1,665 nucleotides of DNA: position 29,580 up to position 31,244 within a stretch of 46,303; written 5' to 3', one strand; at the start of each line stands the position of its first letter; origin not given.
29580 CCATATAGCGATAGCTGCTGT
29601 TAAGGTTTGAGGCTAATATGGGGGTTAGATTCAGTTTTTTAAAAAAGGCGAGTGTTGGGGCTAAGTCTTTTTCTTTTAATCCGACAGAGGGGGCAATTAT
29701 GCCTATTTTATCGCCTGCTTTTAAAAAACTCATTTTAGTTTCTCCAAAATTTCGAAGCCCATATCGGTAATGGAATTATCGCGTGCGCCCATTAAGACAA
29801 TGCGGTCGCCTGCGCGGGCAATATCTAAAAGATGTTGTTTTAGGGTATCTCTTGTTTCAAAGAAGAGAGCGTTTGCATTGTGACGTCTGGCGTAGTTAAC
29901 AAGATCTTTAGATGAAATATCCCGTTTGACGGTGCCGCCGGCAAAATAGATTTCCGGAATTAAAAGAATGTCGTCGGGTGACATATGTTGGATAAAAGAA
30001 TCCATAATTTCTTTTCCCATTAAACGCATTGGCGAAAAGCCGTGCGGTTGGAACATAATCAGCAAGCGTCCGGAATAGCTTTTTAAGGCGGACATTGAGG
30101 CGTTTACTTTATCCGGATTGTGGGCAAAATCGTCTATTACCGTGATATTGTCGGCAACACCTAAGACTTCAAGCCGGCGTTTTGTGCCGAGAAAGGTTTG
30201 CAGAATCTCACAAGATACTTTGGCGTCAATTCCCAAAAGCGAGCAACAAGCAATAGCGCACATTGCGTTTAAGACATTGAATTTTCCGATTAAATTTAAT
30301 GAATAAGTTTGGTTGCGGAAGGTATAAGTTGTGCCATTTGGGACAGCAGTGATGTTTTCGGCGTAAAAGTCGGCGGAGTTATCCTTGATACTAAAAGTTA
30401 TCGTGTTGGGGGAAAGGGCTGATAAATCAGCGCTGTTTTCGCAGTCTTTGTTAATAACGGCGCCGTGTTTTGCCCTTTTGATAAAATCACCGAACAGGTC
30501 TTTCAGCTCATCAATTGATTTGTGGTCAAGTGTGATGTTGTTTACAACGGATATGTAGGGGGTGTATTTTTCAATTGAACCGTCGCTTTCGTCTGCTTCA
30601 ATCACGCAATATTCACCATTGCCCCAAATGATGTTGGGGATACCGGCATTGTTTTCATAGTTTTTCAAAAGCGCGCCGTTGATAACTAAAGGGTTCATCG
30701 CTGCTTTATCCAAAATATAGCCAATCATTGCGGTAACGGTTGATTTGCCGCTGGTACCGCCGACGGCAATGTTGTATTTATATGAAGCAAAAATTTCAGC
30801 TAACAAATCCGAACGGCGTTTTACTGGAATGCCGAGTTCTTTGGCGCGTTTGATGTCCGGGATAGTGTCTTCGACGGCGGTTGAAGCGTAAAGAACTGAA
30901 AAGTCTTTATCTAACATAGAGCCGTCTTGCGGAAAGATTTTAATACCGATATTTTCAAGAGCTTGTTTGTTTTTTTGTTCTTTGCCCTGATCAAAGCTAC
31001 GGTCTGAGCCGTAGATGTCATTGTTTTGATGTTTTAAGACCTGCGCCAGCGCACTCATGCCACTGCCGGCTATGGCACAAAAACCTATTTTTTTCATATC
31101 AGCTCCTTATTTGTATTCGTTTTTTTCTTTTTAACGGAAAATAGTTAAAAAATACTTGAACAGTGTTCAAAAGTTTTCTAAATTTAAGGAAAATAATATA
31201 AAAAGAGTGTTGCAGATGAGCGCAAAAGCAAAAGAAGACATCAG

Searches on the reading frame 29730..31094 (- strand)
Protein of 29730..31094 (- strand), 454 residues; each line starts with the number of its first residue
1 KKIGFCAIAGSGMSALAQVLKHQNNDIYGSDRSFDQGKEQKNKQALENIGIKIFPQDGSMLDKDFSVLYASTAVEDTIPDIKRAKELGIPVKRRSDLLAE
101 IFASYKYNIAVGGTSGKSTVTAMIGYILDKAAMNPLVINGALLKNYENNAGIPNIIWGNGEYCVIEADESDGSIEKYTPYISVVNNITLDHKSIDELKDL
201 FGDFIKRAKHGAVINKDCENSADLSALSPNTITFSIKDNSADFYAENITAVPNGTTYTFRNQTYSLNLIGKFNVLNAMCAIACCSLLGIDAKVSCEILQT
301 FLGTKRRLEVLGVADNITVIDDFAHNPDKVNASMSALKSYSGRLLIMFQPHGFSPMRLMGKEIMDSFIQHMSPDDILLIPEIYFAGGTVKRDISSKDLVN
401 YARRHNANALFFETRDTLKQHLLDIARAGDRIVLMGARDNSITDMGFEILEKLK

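Call 91: find_homologous_proteins(query=window:29730-31094:-, max_evalue=1e-50)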
Query window:29730-31094:- (454 aa): 7100 proteins with E <= 1e-50 among 8000 candidates; the best 120 are listed.
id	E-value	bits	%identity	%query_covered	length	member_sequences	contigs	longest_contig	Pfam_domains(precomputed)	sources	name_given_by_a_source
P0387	8.3e-290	979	96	100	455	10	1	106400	PF02875.27,PF08245.19,PF01225.31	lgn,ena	-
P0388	4.4e-270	914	90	100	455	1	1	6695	PF02875.27,PF08245.19,PF01225.31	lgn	-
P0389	2.9e-256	868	84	100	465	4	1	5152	PF02875.27,PF08245.19,PF01225.31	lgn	-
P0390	8.2e-255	864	84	100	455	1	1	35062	PF02875.27,PF08245.19,PF01225.31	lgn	-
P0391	2.4e-254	862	84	100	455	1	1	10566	PF02875.27,PF08245.19,PF01225.31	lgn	-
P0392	3.4e-254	862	84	100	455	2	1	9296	PF02875.27,PF08245.19,PF01225.31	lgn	-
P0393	1.8e-251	853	83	100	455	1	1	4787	PF02875.27,PF08245.19,PF01225.31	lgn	-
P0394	6.0e-251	851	83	100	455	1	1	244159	PF02875.27,PF08245.19,PF01225.31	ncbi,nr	ncbi:MAG: Mur ligase family protein [Acetobacter sp.]|nr:Mur ligase family protein [Acetobacter sp.]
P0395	1.8e-249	846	83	100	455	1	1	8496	PF02875.27,PF08245.19,PF01225.31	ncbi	-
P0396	1.3e-248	843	82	100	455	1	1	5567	PF02875.27,PF08245.19,PF01225.31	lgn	-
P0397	2.3e-248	842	81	100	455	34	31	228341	PF02875.27,PF08245.19,PF01225.31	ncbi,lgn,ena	-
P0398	7.9e-247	837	82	100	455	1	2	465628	PF02875.27,PF08245.19,PF01225.31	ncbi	-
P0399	1.7e-246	836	81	100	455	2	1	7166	PF02875.27,PF08245.19,PF01225.31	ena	-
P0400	1.7e-244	830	80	100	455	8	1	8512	PF02875.27,PF08245.19,PF01225.31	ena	-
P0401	2.6e-243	826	80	100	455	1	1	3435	PF02875.27,PF08245.19,PF01225.31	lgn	-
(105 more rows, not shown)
